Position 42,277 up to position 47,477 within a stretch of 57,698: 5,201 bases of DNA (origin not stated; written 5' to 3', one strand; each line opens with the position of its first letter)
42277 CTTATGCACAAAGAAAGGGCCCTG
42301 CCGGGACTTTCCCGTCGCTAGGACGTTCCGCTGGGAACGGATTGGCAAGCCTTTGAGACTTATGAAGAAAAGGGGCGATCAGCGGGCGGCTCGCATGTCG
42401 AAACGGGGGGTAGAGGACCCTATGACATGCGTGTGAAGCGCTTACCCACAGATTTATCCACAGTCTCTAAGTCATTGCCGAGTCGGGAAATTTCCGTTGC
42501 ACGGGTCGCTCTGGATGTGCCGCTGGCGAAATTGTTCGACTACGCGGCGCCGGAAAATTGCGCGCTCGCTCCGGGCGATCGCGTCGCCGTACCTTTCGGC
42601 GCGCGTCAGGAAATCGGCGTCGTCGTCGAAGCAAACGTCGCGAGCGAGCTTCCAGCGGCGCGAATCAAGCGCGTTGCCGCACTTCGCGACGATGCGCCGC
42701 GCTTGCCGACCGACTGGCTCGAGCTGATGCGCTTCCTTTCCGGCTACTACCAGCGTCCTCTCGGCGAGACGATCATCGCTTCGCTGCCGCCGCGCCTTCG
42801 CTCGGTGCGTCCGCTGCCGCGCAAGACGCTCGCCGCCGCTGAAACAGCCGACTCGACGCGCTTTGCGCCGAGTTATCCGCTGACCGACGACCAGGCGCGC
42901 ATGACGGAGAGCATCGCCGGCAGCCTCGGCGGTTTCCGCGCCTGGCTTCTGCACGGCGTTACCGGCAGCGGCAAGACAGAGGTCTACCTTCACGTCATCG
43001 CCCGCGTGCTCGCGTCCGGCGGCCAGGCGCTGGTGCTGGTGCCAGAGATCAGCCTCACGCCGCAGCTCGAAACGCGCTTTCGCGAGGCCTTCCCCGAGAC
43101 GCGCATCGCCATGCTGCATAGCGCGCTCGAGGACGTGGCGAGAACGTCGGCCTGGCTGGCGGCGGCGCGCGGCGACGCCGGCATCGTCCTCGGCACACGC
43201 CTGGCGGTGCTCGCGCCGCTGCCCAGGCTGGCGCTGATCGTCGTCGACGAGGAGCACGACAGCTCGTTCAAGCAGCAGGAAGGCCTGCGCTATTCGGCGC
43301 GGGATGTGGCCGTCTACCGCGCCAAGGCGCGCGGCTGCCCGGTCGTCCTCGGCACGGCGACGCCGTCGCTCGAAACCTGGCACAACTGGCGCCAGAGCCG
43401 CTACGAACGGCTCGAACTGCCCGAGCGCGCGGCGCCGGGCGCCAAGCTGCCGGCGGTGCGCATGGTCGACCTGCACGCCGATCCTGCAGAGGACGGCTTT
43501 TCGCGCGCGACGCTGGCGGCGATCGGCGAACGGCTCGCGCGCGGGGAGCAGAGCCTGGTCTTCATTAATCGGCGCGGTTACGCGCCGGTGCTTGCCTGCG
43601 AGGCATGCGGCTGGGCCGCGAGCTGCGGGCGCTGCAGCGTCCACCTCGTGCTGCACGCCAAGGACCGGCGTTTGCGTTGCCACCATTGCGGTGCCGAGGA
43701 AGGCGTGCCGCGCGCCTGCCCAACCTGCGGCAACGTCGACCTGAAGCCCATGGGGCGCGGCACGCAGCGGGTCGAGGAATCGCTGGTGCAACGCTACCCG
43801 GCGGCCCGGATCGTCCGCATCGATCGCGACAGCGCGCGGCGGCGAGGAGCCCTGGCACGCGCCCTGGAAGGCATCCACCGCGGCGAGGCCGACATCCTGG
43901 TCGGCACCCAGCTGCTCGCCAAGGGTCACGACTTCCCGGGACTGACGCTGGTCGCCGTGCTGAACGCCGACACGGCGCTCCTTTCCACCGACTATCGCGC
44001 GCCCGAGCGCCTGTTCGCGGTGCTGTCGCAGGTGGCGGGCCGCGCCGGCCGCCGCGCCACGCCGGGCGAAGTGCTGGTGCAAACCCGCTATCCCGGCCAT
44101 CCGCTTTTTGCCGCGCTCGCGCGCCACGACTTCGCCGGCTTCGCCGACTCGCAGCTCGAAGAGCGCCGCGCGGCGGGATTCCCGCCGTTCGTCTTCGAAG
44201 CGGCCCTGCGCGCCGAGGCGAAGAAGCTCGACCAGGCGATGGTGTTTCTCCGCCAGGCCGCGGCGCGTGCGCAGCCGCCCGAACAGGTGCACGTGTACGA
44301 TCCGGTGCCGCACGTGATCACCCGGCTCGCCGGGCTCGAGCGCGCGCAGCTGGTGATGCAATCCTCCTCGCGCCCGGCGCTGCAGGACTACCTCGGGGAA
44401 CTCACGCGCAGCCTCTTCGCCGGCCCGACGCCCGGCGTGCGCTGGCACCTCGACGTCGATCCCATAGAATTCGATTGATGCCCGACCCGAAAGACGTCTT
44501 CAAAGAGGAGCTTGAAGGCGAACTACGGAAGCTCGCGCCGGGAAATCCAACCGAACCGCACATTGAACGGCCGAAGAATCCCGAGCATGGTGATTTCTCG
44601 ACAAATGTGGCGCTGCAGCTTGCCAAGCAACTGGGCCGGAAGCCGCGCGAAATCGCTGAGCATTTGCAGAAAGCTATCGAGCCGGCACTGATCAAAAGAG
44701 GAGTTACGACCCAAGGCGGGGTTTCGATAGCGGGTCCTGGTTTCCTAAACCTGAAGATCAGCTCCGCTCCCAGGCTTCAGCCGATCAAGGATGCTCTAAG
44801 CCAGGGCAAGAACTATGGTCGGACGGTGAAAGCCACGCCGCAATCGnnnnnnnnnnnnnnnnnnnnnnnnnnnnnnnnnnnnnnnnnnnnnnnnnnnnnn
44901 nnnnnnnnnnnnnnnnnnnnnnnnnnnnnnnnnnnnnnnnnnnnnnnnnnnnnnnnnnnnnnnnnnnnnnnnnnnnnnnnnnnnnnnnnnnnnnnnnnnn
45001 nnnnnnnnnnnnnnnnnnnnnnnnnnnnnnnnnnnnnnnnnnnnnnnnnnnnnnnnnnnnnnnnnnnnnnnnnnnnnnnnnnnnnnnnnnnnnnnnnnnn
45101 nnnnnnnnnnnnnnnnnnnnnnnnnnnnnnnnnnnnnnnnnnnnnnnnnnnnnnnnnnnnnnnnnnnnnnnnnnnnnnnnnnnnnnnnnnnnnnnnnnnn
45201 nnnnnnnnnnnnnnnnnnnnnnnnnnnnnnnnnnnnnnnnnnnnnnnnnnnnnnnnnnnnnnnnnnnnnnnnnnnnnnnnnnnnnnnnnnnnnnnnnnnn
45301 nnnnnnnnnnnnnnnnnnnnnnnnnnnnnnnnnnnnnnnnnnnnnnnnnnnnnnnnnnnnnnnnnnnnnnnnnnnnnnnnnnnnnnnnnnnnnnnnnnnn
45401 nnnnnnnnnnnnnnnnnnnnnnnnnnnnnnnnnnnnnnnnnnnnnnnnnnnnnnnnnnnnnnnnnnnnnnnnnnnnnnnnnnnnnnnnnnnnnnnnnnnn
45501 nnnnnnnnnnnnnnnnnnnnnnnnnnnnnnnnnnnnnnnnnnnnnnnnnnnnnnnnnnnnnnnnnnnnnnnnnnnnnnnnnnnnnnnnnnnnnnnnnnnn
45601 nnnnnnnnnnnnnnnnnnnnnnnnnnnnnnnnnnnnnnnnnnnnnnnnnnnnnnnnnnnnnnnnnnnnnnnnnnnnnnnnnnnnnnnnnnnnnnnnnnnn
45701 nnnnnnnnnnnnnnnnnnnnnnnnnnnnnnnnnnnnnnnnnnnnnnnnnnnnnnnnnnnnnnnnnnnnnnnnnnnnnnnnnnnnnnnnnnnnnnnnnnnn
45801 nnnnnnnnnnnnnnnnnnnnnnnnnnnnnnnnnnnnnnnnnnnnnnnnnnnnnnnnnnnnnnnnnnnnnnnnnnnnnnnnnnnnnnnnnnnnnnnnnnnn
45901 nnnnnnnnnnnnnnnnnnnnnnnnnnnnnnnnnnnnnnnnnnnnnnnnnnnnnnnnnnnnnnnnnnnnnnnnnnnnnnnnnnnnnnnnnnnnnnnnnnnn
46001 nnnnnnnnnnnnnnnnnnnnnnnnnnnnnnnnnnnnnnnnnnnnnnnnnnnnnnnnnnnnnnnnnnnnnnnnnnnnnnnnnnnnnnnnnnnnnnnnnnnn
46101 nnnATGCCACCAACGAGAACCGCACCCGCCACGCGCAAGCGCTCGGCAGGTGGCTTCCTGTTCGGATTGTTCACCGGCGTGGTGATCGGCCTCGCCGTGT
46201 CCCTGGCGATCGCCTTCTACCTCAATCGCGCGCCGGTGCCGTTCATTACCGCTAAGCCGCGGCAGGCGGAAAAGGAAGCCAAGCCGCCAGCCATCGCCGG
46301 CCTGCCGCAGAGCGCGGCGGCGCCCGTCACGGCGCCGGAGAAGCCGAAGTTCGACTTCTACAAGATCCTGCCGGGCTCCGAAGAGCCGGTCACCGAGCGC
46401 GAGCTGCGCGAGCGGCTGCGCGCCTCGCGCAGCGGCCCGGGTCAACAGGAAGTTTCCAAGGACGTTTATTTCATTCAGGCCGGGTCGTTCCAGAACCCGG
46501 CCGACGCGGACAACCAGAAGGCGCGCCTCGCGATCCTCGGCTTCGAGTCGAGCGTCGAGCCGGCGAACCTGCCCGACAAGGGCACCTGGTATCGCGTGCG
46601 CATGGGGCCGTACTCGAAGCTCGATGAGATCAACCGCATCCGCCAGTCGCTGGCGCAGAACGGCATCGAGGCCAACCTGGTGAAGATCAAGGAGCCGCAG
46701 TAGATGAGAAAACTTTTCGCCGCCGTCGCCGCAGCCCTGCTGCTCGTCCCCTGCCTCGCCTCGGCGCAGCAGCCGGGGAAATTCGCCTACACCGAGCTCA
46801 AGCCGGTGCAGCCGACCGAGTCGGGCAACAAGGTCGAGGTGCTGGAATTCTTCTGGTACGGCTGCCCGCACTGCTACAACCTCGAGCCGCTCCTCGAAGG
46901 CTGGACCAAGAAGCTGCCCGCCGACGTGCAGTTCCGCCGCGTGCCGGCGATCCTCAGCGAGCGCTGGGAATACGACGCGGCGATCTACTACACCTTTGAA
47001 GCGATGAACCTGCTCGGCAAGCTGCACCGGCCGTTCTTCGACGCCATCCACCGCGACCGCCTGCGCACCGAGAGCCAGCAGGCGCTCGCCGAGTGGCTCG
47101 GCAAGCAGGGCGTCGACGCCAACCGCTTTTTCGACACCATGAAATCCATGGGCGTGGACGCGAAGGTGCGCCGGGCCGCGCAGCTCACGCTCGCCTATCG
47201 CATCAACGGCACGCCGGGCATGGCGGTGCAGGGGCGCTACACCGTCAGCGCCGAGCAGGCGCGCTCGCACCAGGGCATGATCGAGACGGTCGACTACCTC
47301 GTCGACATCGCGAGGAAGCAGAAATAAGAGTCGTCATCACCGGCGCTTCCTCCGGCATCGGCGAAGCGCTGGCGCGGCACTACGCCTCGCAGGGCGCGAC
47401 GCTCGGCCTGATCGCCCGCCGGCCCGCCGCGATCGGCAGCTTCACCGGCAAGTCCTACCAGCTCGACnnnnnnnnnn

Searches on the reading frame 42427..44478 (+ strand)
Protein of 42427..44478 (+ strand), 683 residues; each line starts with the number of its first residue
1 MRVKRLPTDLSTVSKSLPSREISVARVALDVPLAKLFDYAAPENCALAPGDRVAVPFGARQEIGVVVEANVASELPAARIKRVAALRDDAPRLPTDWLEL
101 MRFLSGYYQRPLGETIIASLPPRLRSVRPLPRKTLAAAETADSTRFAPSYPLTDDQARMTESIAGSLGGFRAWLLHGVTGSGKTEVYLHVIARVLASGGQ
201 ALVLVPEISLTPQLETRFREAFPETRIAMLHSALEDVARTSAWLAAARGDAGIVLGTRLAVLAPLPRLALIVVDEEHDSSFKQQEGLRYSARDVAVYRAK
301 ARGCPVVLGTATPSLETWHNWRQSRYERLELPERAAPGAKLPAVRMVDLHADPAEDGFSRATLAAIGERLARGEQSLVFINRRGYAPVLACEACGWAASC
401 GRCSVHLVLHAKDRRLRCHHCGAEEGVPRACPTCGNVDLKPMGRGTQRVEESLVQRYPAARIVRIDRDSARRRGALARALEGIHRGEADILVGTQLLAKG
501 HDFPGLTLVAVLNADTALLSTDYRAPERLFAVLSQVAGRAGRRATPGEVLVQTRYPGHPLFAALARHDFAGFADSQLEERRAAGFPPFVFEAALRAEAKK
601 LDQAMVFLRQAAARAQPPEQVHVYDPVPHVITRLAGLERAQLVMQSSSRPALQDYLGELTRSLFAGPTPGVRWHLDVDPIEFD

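Call 30: search_protein_families(library=pfam, proteins=[window:42427-44478:+], max_evalue=0.01)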
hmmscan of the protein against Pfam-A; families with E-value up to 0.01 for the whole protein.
window:42427-44478:+ (683 aa): 6 families
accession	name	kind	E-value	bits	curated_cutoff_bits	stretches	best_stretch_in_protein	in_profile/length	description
PF17764.6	PriA_3primeBD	-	1.4e-24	86.2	22.7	1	26-121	1-96/96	3'DNA-binding domain (3'BD)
PF00270.35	DEAD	-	2.1e-16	60.5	26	1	156-316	4-162/167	DEAD/DEAH box helicase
PF18074.6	PriA_C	-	2.9e-15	57.3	26.9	1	587-679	1-95/95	Primosomal protein N C-terminal domain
PF04851.21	ResIII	-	2.8e-13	50.5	22.5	1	151-314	3-163/164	Type III restriction enzyme, res subunit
PF18319.7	Zn_ribbon_PriA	-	2.7e-09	37.3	26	1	400-425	1-26/27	PriA DNA helicase Cys-rich region (CRR) domain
PF00271.37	Helicase_C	-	3.2e-08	34.2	23.5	1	460-543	40-109/110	Helicase conserved C-terminal domain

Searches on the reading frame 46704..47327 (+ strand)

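Call 30: search_protein_families(library=pfam, proteins=[window:46704-47327:+], max_evalue=0.01)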
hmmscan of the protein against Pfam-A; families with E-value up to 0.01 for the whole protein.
window:46704-47327:+ (207 aa): 3 families
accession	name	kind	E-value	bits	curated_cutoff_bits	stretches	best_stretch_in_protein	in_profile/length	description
PF01323.26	DSBA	-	2.5e-13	50.7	25.6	1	75-181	73-177/191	DSBA-like thioredoxin domain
PF00085.26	Thioredoxin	-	0.0038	17.6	23.5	0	42-82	18-58/103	Thioredoxin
PF13462.12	Thioredoxin_4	-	0.0069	17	23.2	0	43-192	14-162/165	Thioredoxin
